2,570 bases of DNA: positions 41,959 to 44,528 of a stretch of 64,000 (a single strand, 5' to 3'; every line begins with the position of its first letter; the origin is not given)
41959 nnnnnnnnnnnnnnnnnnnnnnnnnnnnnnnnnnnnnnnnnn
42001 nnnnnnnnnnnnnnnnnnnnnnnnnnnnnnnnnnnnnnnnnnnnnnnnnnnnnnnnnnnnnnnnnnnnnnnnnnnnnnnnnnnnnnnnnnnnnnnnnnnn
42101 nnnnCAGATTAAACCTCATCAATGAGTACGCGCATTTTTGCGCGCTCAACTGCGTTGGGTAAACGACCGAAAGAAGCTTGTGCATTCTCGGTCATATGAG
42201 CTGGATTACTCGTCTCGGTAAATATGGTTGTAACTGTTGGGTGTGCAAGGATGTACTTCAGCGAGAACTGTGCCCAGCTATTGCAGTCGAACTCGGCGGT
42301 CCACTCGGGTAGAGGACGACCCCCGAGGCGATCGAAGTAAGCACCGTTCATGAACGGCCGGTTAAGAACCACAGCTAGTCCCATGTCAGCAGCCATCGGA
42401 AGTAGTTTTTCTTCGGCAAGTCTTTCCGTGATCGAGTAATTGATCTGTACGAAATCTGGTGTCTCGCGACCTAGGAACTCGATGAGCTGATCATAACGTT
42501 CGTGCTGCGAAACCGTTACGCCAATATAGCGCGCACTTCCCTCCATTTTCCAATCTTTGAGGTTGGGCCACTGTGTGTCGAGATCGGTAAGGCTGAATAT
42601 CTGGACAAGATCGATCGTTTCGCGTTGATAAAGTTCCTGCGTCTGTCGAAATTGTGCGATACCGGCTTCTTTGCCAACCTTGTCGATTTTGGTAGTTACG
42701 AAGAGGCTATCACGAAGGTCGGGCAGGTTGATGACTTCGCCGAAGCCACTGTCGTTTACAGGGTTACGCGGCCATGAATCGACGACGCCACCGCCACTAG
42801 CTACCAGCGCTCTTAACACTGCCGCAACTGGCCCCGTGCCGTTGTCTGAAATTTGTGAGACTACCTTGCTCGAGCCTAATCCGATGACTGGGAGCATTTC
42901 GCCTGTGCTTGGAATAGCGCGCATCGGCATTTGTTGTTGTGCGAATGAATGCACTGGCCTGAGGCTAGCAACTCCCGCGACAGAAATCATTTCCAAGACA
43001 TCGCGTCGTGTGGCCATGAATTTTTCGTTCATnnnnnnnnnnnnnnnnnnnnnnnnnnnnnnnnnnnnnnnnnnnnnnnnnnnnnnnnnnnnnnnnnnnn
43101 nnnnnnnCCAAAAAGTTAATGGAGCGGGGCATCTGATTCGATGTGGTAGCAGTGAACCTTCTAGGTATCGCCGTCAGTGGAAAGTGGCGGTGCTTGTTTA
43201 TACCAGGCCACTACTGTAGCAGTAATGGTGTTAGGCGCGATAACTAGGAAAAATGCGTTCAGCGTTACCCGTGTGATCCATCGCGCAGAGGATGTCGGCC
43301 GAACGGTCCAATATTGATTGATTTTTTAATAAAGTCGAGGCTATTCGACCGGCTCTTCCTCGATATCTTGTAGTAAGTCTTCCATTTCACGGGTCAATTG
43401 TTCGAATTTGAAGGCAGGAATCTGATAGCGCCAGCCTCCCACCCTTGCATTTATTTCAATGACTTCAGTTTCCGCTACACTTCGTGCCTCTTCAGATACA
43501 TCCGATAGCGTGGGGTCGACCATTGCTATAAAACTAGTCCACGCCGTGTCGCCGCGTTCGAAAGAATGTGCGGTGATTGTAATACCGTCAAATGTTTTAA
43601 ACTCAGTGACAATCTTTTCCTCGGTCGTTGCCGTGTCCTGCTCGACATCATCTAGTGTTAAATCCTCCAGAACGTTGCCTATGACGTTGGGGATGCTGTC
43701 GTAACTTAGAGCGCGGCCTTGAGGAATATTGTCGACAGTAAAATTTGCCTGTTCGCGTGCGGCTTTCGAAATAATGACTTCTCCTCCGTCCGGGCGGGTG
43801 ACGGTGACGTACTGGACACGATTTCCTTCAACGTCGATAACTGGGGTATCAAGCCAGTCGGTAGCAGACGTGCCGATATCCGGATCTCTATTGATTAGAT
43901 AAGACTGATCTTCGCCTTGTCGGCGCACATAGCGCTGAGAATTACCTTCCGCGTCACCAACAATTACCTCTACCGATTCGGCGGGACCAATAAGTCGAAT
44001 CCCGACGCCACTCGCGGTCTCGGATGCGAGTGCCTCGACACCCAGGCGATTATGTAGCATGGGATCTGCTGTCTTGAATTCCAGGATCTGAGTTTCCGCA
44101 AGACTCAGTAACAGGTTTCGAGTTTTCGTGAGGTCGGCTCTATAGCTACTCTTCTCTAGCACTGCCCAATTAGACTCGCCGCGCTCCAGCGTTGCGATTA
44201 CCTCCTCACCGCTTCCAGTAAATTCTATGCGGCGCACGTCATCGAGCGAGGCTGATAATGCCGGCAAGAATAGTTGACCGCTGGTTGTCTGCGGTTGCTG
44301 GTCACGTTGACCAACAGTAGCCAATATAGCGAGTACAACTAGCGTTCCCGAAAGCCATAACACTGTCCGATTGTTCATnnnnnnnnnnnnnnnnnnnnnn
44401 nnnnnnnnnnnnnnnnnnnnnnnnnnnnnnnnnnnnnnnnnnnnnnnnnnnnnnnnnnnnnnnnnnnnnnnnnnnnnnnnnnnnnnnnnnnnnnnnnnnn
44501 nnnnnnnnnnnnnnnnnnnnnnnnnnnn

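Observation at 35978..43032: Seven-gene, fully exported locus built around four paralogous His-His-N-terminus proteins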

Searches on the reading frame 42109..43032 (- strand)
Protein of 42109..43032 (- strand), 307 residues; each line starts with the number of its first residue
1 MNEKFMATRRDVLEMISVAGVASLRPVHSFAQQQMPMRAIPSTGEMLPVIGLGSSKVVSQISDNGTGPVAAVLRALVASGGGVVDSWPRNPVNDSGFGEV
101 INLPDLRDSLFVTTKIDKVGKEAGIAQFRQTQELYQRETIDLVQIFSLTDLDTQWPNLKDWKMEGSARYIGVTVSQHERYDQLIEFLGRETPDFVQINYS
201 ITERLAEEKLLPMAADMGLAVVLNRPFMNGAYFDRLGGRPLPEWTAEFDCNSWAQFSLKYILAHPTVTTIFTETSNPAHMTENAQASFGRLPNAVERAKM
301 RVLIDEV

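Call 3: search_protein_families(library=pfam, proteins=[window:42109-43032:-], max_evalue=0.1)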
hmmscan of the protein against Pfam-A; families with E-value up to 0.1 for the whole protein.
window:42109-43032:- (307 aa): 1 family
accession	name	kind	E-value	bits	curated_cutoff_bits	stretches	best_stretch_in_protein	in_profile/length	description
PF00248.27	Aldo_ket_red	-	5.4e-19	68.8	24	1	97-291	51-278/291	Aldo/keto reductase family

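Call 4: search_protein_families(library=ncbifam, proteins=[window:42109-43032:-], max_evalue=0.1)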
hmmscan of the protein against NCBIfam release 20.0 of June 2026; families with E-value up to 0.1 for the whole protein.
window:42109-43032:- (307 aa): 4 families
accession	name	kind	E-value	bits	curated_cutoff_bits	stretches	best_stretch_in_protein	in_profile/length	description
NF049922.1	MethglyxlRedYdjG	equivalog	0.0002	20.5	550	1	156-229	152-222/326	NADH-dependent methylglyoxal reductase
NF008377.0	PRK11172.1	equivalog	0.00047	19.4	327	1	93-264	41-214/267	2,5-didehydrogluconate reductase DkgB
NF008598.0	PRK11565.1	equivalog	0.001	18.2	425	1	43-188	11-153/275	2,5-didehydrogluconate reductase DkgA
NF011432.0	PRK14863.1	equivalog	0.0037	16.9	244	1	146-233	110-200/292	bifunctional regulator KidO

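Call 26: search_solved_structures(query=window:42109-43032:-, max_evalue=0.001, show_alignments=2)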
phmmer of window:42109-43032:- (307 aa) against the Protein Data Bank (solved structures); distinct sequences matched with E-value up to 0.001: 1.
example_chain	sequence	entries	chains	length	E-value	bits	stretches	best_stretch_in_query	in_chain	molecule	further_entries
1ynp_A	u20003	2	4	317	2.1e-05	27.1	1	135-247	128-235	oxidoreductase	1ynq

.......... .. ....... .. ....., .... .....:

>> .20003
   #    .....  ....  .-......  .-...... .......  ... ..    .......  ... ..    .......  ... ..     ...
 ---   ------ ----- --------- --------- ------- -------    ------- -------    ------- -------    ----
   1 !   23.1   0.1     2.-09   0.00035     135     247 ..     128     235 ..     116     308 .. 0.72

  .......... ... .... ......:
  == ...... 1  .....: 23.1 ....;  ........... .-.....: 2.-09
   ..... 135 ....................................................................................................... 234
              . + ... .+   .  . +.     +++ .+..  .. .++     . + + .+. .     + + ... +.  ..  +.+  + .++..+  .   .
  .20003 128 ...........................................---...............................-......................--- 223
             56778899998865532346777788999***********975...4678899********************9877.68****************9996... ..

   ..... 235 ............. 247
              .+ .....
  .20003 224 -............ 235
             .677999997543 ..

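Call 65: find_homologous_proteins(query=window:42109-43032:-)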
Query window:42109-43032:- (307 aa): 3883 proteins with E <= 0.001 among 6686 candidates; the best 120 are listed.
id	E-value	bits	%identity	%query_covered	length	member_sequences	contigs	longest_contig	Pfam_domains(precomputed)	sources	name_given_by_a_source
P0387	1.7e-200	682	99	100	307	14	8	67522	PF00248.28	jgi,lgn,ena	-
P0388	6.9e-183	625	90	100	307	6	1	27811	PF00248.28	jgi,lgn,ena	jgi:diketogulonate reductase-like aldo/keto reductase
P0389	2.5e-175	600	86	100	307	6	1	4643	PF00248.28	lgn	-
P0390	3.6e-173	593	84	100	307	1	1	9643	PF00248.28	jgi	-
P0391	4.7e-171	586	84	100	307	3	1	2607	PF00248.28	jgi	-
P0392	3.8e-169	579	83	100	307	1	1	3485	PF00248.28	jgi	jgi:diketogulonate reductase-like aldo/keto reductase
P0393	6.3e-169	579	82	100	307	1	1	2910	PF00248.28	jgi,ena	-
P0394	8.1e-169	578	82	100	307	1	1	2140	PF00248.28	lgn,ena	-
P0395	8.6e-169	578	82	100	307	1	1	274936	PF00248.28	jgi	jgi:diketogulonate reductase-like aldo/keto reductase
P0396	1.6e-168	577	82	100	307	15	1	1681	PF00248.28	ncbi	-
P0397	1.7e-168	577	82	100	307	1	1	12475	PF00248.28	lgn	-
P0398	2.3e-168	577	81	100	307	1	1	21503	PF00248.28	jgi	-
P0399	1.1e-167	575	82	100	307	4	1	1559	PF00248.28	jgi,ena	-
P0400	1.3e-167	574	82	100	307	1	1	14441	PF00248.28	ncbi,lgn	ncbi:MAG: aldo/keto reductase [Gammaproteobacteria bacterium]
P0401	1.8e-167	574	82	100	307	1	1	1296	PF00248.28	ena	-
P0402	1.8e-167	574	82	100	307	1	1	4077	PF00248.28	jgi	jgi:diketogulonate reductase-like aldo/keto reductase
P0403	3.2e-167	573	81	100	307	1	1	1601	PF00248.28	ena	-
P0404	4.3e-167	573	82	100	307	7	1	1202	PF00248.28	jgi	jgi:diketogulonate reductase-like aldo/keto reductase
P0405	6.5e-167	572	82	100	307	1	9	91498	PF00248.28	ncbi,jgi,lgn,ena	-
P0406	8.1e-167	572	82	100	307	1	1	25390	PF00248.28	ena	-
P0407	1.1e-163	561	84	95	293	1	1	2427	PF00248.28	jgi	jgi:diketogulonate reductase-like aldo/keto reductase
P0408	2.0e-163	561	82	98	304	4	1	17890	PF00248.28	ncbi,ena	-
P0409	4.0e-158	543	79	100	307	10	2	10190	PF00248.28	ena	-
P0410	5.5e-158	543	78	100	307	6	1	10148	PF00248.28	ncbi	ncbi:MAG: aldo/keto reductase [Gammaproteobacteria bacterium]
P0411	2.7e-157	540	78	100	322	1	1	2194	PF00248.28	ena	-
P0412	5.1e-156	536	78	100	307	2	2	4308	PF00248.28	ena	-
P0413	4.0e-155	533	75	100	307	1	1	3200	PF00248.28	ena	-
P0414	6.4e-154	529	76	98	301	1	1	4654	PF00248.28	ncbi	ncbi:MAG TPA: aldo/keto reductase [Gammaproteobacteria bacterium]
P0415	3.9e-153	527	75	100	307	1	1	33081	PF00248.28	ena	-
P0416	7.1e-153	526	75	100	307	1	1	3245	PF00248.28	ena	-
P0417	7.4e-153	526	75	100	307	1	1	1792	PF00248.28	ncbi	-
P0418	2.4e-152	524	74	100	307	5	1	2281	PF00248.28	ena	-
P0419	6.1e-152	523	75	100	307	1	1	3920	PF00248.28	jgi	jgi:diketogulonate reductase-like aldo/keto reductase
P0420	7.0e-152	523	75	100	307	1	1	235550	PF00248.28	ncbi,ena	-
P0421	9.6e-152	522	75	100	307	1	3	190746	PF00248.28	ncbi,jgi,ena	jgi:diketogulonate reductase-like aldo/keto reductase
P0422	9.6e-152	522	75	100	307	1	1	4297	PF00248.28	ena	-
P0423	2.5e-151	521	75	100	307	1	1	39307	PF00248.28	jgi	-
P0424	6.7e-151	520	75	100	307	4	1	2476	PF00248.28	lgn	-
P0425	8.0e-151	519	74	100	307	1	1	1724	PF00248.28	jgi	jgi:diketogulonate reductase-like aldo/keto reductase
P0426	8.4e-151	519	74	100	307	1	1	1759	PF00248.28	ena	-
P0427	1.6e-150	518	73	100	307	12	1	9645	PF00248.28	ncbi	-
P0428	2.1e-150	518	74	100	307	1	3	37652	PF00248.28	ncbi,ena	-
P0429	4.0e-150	517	73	100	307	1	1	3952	PF00248.28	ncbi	-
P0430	5.5e-150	517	73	100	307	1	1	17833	PF00248.28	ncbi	-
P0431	2.1e-149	515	75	98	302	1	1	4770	PF00248.28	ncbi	ncbi:MAG: aldo/keto reductase [Gammaproteobacteria bacterium]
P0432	3.2e-149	514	72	100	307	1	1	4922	PF00248.28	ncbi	-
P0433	5.1e-149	513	73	100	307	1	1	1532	PF00248.28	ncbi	-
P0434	6.2e-149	513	72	100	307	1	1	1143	PF00248.28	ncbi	-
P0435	1.0e-148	512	72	100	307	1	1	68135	PF00248.28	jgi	jgi:diketogulonate reductase-like aldo/keto reductase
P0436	6.9e-148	510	72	100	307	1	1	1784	PF00248.28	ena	-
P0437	7.2e-148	510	73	98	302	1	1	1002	PF00248.28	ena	-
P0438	2.5e-147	508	72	100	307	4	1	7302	PF00248.28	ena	-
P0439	4.8e-147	507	76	95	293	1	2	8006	PF00248.28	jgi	-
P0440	5.7e-147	507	72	100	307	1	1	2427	PF00248.28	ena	-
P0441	1.3e-146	506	76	95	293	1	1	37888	PF00248.28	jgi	-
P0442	4.1e-145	501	71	99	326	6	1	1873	PF00248.28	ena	-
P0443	8.3e-145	500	72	100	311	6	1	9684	PF00248.28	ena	-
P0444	1.2e-144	499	72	100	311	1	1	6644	PF00248.28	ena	-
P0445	1.7e-144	499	70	100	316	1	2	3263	PF00248.28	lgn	-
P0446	6.9e-144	497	73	99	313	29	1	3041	PF00248.28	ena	-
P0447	1.9e-143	495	72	100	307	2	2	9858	PF00248.28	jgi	-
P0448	5.6e-143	494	71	100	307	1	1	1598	PF00248.28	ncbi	-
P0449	9.1e-143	493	72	100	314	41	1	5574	PF00248.28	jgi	jgi:diketogulonate reductase-like aldo/keto reductase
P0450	1.5e-142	492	71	100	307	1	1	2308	PF00248.28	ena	-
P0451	1.5e-142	492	71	99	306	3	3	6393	PF00248.28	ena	-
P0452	1.7e-142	492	71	100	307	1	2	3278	PF00248.28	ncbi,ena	-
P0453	2.4e-142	491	70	100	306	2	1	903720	PF00248.28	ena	-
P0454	2.4e-142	491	71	100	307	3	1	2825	PF00248.28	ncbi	-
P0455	3.4e-142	491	70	100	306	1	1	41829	PF00248.28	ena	-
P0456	5.1e-142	490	70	100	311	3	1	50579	PF00248.28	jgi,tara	tara:strand:- start:2624 stop:3559 length:936 start_codon:yes stop_codon:yes gene_type:complete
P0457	5.3e-142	490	71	100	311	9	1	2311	PF00248.28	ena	-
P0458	7.0e-142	490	73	95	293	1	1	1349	PF00248.28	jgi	jgi:diketogulonate reductase-like aldo/keto reductase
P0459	8.8e-142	490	70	100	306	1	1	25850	PF00248.28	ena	-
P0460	8.9e-142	490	73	95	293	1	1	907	PF00248.28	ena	-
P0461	8.9e-142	490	70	100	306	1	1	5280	PF00248.28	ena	-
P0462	1.5e-141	489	70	99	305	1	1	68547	PF00248.28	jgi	-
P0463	1.6e-141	489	72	98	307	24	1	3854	PF00248.28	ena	-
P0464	4.4e-141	487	69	100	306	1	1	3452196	PF00248.28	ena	-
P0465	7.3e-141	487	70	99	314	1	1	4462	PF00248.28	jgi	-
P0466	8.9e-141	486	70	100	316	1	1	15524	PF00248.28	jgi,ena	-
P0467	3.3e-140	484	69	98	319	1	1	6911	PF00248.28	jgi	-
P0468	5.4e-140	484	69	98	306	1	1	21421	PF00248.28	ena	-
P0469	1.5e-139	482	68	99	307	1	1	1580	PF00248.28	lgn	-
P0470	3.8e-139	481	69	98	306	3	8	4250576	PF00248.28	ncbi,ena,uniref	ncbi:aldo/keto reductase [Candidatus Rariloculus sp.]|uniref:aldo/keto reductase n=1 Tax=Candidatus 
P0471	3.9e-139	481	70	99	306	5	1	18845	PF00248.28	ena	-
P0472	2.1e-138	479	69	98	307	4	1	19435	PF00248.28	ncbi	-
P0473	8.2e-138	477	68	100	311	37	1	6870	PF00248.28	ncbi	-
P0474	1.1e-136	473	68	99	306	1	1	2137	PF00248.28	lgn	-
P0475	1.7e-136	472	70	98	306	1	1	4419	PF00248.28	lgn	-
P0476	1.9e-136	472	70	98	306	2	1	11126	PF00248.28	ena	-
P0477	2.3e-136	472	67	100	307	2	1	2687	PF00248.28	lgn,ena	-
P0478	2.7e-136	472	72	91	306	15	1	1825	PF00248.28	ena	-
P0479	3.2e-136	471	68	98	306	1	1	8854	PF00248.28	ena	-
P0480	3.3e-136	471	68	98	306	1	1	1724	PF00248.28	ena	-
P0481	5.6e-136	471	68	100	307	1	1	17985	PF00248.28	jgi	jgi:diketogulonate reductase-like aldo/keto reductase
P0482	6.9e-136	470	67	99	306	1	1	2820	PF00248.28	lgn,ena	-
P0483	7.0e-136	470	67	98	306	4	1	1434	PF00248.28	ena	-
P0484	8.7e-136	470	68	98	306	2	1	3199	PF00248.28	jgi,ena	-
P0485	8.8e-136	470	68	98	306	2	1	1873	PF00248.28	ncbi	-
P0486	1.6e-135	469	68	99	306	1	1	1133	PF00248.28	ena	-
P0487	1.8e-135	469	68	98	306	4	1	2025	PF00248.28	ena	-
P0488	1.8e-135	469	68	98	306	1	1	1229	PF00248.28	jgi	-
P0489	1.8e-135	469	67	99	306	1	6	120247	PF00248.28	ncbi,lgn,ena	-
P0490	2.9e-135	468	67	98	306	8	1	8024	PF00248.28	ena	-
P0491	4.1e-135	468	68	98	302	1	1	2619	PF00248.28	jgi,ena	-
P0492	4.6e-135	468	67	98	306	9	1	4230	PF00248.28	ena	-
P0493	1.5e-134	466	67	98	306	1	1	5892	PF00248.28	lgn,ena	-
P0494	1.5e-134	466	67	99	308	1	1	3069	PF00248.28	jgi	jgi:diketogulonate reductase-like aldo/keto reductase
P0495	1.5e-134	466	68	98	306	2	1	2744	PF00248.28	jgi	jgi:diketogulonate reductase-like aldo/keto reductase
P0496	1.7e-134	466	68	98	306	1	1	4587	PF00248.28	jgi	jgi:diketogulonate reductase-like aldo/keto reductase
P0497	1.7e-134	466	67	98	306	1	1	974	PF00248.28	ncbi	-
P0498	1.8e-134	466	66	99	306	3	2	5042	PF00248.28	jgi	jgi:diketogulonate reductase-like aldo/keto reductase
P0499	1.8e-134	466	67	98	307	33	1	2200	PF00248.28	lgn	-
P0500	2.1e-134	465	67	98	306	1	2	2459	PF00248.28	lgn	-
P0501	2.2e-134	465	68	98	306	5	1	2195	PF00248.28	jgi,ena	-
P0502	2.4e-134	465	69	98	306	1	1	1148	PF00248.28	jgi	jgi:diketogulonate reductase-like aldo/keto reductase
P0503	2.5e-134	465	67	98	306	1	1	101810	PF00248.28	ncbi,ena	-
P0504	2.5e-134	465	67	98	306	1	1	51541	PF00248.28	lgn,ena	-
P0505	2.5e-134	465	67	98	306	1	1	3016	PF00248.28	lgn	-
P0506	2.9e-134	465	68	98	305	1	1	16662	PF00248.28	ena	-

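Call 66: find_encoding_contigs(protein=P0395, flank=8000, max_places=1)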
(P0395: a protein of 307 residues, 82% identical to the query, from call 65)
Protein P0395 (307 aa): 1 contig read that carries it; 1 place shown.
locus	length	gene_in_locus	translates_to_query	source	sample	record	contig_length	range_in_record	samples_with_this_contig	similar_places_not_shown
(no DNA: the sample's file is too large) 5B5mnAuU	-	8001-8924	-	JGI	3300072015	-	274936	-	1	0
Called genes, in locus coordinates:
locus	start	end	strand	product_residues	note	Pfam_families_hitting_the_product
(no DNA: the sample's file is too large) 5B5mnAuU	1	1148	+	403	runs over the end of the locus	PF01436:NHL (faint), PF17170:DUF5128 (faint)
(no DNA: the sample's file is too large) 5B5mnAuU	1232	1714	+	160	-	PF12973:Cupin_7 (weak), PF02311:AraC_binding (weak), PF07883:Cupin_2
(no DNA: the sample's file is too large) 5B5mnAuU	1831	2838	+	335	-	PF19649:DUF6152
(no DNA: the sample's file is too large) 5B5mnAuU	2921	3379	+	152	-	PF00111:Fer2, PF01799:Fer2_2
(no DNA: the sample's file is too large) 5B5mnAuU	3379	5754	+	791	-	PF20256:MoCoBD_2, PF02738:MoCoBD_1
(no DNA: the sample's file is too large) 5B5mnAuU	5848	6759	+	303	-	PF23678:YqhI (faint), PF01738:DLH, PF02129:Peptidase_S15 (weak)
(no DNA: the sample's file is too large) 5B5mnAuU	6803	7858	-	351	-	PF01557:FAA_hydrolase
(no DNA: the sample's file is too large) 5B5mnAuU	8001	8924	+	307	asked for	PF00248:Aldo_ket_red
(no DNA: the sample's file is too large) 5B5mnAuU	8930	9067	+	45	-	-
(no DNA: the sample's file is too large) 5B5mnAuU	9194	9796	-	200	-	PF00034:Cytochrom_C (faint), PF13442:Cytochrome_CBB3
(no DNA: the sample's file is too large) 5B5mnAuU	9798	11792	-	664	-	PF02776:TPP_enzyme_N, PF00205:TPP_enzyme_M (weak), PF02775:TPP_enzyme_C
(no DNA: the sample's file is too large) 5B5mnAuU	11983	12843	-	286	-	PF00596:Aldolase_II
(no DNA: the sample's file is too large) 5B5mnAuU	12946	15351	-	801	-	PF01315:Ald_Xan_dh_C, PF02738:MoCoBD_1, PF20256:MoCoBD_2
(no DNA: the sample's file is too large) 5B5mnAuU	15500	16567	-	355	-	PF00685:Sulfotransfer_1, PF13469:Sulfotransfer_3 (faint)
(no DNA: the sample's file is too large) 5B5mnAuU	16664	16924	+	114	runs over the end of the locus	-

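Call 67: find_encoding_contigs(protein=P0464, flank=8000, max_places=1)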
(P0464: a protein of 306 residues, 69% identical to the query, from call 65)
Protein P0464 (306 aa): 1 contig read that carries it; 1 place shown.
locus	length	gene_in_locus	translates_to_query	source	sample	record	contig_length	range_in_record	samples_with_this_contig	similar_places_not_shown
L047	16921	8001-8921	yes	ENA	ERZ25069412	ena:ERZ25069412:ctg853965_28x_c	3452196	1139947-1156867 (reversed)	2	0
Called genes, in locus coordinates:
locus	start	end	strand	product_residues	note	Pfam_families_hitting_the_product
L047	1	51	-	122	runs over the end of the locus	PF04828:GFA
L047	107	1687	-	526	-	PF14312:FG-GAP_2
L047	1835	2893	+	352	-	PF01557:FAA_hydrolase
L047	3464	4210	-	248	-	-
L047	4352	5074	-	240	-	-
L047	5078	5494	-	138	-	PF19649:DUF6152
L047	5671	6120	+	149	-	PF07681:DoxX (weak)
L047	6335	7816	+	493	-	PF00939:Na_sulph_symp, PF03600:CitMHS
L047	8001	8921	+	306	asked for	PF00248:Aldo_ket_red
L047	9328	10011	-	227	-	-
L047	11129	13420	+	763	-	PF00664:ABC_membrane, PF00005:ABC_tran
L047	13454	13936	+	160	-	PF08909:DUF1854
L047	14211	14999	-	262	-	PF00378:ECH_1, PF16113:ECH_2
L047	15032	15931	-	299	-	PF00561:Abhydrolase_1, PF12697:Abhydrolase_6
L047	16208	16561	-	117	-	-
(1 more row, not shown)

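Call 68: find_encoding_contigs(protein=P0470, flank=8000, max_places=2)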
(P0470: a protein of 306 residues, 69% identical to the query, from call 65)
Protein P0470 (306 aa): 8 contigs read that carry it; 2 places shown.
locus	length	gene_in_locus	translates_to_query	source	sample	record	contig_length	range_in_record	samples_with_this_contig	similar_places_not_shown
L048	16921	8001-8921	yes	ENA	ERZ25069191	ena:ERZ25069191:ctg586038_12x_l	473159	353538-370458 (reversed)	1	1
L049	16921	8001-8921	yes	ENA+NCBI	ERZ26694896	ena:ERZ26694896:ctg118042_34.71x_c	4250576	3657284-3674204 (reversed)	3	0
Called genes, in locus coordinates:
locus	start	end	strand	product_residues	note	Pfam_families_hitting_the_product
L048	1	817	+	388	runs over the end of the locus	PF01011:PQQ (faint), PF12894:ANAPC4_WD40 (faint), PF13570:Beta-prop_ACSF4, PF13360:PQQ_2, PF13570:Beta-prop_ACSF4 (weak), PF13360:PQQ_2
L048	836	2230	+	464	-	PF00350:Dynamin_N (faint), PF01926:MMR_HSR1, PF02421:FeoB_N, PF03193:RsgA_GTPase (faint), PF00009:GTP_EFTU (weak), PF01926:MMR_HSR1, PF02421:FeoB_N, PF14714:KH_dom-like, +2 more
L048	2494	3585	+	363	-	PF00561:Abhydrolase_1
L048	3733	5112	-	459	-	PF13742:tRNA_anti_2, PF01336:tRNA_anti-codon, PF02601:Exonuc_VII_L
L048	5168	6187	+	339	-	PF04199:Cyclase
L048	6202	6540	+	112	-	PF13442:Cytochrome_CBB3 (weak), PF00034:Cytochrom_C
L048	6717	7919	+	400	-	PF00174:Oxidored_molyb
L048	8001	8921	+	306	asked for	PF00248:Aldo_ket_red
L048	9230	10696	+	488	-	PF00478:IMPDH, PF00571:CBS, PF03060:NMO, PF00977:His_biosynth (faint), PF01070:FMN_dh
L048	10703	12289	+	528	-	PF00117:GATase, PF07722:Peptidase_C26, PF02540:NAD_synthase, PF00958:GMP_synt_C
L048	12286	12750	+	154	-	PF00383:dCMP_cyt_deam_1, PF14437:MafB19-deam, PF14439:Bd3614-deam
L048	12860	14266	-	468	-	PF00497:SBP_bac_3, PF12974:Phosphonate-bd (weak), PF01464:SLT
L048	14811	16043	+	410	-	PF00924:MS_channel_2nd, PF21082:MS_channel_3rd (faint)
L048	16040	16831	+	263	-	PF12570:DUF3750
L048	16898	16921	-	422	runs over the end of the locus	PF00155:Aminotran_1_2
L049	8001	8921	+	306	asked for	PF00248:Aldo_ket_red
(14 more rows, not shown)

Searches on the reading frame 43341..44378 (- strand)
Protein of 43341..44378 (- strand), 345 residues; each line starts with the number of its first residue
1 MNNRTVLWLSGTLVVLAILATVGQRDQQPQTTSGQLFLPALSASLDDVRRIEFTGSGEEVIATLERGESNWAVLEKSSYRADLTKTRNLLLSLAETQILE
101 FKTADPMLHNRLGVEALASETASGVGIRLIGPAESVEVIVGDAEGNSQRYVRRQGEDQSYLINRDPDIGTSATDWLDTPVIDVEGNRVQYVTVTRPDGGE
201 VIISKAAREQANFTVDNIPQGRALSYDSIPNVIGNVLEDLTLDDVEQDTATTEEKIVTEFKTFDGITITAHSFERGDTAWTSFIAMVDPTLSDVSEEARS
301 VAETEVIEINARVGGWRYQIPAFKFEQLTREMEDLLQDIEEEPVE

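Call 71: search_protein_families(library=pfam, proteins=[window:43341-44378:-], max_evalue=0.00001)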
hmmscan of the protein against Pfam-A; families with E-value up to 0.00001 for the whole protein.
window:43341-44378:- (345 aa): 1 family
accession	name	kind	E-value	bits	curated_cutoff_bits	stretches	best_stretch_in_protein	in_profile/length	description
PF14238.11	DUF4340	-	9e-12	46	25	1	71-255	1-177/183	Domain of unknown function (DUF4340)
